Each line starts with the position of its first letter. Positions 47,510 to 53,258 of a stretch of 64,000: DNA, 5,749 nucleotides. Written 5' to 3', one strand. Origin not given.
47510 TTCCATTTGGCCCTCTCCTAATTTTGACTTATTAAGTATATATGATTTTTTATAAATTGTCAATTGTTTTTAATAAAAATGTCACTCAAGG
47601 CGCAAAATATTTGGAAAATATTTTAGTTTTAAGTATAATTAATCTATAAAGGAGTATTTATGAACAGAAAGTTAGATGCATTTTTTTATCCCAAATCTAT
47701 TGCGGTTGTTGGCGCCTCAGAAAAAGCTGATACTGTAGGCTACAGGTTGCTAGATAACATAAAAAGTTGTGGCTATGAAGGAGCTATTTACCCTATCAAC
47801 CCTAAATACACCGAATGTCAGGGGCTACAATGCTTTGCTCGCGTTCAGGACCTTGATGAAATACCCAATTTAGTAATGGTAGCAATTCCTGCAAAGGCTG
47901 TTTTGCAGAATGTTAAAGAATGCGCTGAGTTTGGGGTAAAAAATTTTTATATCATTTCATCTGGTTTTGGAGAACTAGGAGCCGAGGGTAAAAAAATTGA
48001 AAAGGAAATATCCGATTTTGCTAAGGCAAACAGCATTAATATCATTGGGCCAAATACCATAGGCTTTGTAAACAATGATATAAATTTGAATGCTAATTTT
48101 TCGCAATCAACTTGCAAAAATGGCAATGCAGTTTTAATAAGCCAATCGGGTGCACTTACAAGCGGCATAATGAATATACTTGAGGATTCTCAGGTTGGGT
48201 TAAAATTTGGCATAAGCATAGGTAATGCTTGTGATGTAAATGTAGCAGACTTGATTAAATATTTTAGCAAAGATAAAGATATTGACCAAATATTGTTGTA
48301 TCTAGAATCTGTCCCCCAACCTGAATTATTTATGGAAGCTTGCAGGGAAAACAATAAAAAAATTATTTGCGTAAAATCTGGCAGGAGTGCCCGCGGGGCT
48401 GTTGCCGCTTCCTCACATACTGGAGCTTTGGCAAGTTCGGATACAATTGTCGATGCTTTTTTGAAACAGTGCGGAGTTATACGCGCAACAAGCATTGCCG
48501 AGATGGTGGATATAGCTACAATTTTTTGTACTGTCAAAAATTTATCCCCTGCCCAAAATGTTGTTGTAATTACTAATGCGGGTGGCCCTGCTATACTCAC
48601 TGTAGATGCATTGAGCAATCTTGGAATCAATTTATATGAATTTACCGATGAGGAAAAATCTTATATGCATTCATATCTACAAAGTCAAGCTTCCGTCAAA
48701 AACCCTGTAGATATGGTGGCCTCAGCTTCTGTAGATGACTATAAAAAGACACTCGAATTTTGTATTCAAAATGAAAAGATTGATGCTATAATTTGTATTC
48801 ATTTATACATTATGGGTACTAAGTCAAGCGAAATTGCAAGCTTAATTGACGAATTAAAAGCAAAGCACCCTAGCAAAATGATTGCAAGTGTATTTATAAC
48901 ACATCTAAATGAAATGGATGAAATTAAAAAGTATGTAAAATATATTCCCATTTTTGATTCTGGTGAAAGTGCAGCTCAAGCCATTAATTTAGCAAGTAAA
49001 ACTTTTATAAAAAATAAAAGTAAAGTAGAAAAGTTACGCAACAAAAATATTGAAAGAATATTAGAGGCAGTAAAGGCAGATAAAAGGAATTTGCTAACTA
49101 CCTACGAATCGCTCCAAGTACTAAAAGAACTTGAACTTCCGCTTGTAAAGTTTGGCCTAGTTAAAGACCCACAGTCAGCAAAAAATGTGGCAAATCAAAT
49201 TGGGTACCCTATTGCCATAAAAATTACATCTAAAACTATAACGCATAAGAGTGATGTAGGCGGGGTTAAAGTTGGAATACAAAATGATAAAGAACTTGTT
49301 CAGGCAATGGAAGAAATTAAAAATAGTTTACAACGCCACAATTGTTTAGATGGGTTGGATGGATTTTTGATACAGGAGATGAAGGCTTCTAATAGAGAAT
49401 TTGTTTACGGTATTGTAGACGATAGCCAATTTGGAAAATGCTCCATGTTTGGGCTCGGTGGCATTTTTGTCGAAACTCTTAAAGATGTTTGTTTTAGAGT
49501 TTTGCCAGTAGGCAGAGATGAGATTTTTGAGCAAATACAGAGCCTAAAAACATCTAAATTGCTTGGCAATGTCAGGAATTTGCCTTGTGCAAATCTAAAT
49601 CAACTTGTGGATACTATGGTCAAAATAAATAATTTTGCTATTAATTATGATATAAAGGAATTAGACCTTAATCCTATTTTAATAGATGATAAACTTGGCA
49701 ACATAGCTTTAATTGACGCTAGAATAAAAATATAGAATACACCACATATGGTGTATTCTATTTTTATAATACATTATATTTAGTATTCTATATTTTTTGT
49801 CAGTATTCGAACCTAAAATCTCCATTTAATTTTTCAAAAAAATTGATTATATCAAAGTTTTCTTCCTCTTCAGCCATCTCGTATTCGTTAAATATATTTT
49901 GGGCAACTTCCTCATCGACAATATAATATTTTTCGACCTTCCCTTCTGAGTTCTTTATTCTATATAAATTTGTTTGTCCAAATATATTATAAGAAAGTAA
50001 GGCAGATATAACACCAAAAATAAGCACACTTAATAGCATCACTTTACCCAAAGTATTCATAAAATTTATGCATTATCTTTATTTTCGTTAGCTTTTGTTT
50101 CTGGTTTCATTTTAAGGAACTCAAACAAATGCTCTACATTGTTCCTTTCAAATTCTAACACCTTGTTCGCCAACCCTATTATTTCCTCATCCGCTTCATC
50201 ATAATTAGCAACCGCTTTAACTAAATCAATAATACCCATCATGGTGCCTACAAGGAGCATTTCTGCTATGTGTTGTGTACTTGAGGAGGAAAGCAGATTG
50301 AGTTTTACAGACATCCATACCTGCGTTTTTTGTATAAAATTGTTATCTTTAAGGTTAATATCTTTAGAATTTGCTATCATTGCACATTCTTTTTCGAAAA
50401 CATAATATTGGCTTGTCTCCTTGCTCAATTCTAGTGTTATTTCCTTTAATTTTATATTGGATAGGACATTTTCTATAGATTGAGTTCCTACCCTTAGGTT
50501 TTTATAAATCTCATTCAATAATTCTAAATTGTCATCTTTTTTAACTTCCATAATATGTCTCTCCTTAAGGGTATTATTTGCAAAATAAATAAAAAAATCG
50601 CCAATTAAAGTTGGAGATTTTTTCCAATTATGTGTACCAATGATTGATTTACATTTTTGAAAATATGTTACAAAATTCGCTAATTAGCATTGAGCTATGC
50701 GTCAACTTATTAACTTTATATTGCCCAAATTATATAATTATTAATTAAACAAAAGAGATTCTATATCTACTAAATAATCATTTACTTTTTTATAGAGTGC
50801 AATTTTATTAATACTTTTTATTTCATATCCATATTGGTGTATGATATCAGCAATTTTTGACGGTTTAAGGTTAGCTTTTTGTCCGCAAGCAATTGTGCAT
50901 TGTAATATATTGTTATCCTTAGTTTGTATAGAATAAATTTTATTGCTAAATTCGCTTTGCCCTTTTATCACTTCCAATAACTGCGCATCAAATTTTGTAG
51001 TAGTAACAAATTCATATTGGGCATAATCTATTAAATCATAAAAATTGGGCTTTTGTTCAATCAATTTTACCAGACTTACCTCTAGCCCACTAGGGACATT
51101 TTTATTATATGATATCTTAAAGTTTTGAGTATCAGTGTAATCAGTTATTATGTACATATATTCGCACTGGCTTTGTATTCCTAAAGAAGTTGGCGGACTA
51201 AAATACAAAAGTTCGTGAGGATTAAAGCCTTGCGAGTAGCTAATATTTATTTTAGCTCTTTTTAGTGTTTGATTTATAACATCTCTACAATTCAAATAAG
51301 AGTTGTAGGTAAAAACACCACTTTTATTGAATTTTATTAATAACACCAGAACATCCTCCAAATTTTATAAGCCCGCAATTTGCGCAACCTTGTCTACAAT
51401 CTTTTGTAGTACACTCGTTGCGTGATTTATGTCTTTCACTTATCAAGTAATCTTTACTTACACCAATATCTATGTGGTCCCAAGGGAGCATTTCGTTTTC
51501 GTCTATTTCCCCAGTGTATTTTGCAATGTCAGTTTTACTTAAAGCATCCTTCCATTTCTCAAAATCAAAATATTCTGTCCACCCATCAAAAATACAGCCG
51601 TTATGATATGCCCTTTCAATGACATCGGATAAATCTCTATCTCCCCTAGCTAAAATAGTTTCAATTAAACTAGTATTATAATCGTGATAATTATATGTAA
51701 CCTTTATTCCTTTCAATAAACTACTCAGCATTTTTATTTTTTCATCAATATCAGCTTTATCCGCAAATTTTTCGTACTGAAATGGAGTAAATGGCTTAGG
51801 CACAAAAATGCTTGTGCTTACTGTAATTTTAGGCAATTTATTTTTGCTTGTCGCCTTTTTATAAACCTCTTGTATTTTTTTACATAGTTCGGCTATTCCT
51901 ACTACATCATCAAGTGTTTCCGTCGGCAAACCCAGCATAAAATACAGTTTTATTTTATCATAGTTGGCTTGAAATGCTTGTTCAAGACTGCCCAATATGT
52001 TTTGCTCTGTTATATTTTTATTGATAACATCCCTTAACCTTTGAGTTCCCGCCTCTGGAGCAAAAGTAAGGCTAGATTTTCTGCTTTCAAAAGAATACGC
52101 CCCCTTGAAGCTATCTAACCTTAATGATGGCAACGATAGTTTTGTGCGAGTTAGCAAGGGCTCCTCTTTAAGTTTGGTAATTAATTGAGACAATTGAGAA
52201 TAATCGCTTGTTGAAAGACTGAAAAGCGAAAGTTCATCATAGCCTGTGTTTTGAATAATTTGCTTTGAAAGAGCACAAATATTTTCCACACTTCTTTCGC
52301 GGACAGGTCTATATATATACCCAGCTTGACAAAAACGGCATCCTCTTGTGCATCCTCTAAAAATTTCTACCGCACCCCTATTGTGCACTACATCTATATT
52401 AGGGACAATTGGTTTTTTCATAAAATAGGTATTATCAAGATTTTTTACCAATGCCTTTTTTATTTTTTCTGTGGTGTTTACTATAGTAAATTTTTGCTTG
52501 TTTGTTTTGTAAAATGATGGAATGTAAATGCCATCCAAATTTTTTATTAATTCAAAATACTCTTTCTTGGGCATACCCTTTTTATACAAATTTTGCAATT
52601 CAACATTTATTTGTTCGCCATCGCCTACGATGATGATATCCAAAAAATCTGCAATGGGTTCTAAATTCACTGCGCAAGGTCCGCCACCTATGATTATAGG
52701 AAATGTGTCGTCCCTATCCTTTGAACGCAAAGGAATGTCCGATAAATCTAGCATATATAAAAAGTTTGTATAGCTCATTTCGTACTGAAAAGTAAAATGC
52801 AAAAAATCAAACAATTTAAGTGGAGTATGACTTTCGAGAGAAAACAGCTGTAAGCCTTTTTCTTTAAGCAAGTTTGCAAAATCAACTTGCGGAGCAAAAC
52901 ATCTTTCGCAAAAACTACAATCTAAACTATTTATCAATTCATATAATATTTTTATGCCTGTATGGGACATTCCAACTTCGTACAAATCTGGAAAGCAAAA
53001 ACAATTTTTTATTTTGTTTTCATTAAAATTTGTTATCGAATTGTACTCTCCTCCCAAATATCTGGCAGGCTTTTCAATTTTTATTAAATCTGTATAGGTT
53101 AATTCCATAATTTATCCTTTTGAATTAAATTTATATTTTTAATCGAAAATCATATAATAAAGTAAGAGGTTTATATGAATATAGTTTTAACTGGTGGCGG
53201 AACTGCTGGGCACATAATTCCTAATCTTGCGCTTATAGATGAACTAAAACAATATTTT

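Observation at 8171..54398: Dispersed family of tandem compound palindromes, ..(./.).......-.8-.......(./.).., with 31-32 bp phasing and NrdR-box-like architecture, but nowhere near ribonucleotide reductase genes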

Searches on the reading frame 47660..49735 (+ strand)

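Call 11: search_protein_families(library=pfam, proteins=[window:47660-49735:+])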
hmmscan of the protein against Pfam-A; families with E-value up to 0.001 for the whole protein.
window:47660-49735:+ (691 aa): 5 families
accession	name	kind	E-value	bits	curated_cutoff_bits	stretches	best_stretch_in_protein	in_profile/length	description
PF13549.11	ATP-grasp_5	-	6.2e-60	202.7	27.6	1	471-691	2-221/221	ATP-grasp domain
PF13607.11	Succ_CoA_lig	-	2.1e-42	144.6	27.4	1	155-289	2-138/138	Succinyl-CoA ligase like flavodoxin domain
PF13380.12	CoA_binding_2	-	2.5e-22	80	22.8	1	12-138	1-115/116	CoA binding domain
PF02629.25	CoA_binding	-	1.5e-10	42.1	22.3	1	11-102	3-97/97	CoA binding domain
PF19045.5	Ligase_CoA_2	-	6.6e-08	33.2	23.7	1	301-429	1-129/162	Ligase-CoA domain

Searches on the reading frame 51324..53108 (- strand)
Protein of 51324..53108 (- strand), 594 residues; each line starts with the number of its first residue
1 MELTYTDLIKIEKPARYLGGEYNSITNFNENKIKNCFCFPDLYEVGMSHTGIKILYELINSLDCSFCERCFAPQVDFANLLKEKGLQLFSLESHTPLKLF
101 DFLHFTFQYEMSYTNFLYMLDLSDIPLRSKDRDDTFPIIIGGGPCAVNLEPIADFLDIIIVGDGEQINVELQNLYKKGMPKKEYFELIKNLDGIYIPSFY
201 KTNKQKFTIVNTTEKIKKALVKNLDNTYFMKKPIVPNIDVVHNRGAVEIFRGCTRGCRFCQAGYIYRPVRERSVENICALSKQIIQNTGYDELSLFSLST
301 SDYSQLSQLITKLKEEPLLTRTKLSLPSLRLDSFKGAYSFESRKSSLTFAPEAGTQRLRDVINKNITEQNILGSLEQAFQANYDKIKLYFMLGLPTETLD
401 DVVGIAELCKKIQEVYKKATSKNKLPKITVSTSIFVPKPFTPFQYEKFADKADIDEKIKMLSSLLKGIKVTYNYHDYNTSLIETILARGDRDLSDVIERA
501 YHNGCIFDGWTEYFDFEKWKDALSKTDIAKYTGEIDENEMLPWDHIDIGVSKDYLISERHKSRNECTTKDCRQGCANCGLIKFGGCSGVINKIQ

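Call 71: search_protein_families(library=pfam, proteins=[window:51324-53108:-], max_evalue=0.00001)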
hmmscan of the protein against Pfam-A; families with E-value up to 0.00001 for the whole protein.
window:51324-53108:- (594 aa): 2 families
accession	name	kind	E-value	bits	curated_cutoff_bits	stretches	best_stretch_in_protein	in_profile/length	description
PF19864.5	Radical_SAM_N2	-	2.3e-52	176.9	29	1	51-197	1-151/151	Radical SAM proteins, N-terminal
PF04055.27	Radical_SAM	-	1.9e-18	67.6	29.5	1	247-409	1-166/166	Radical SAM superfamily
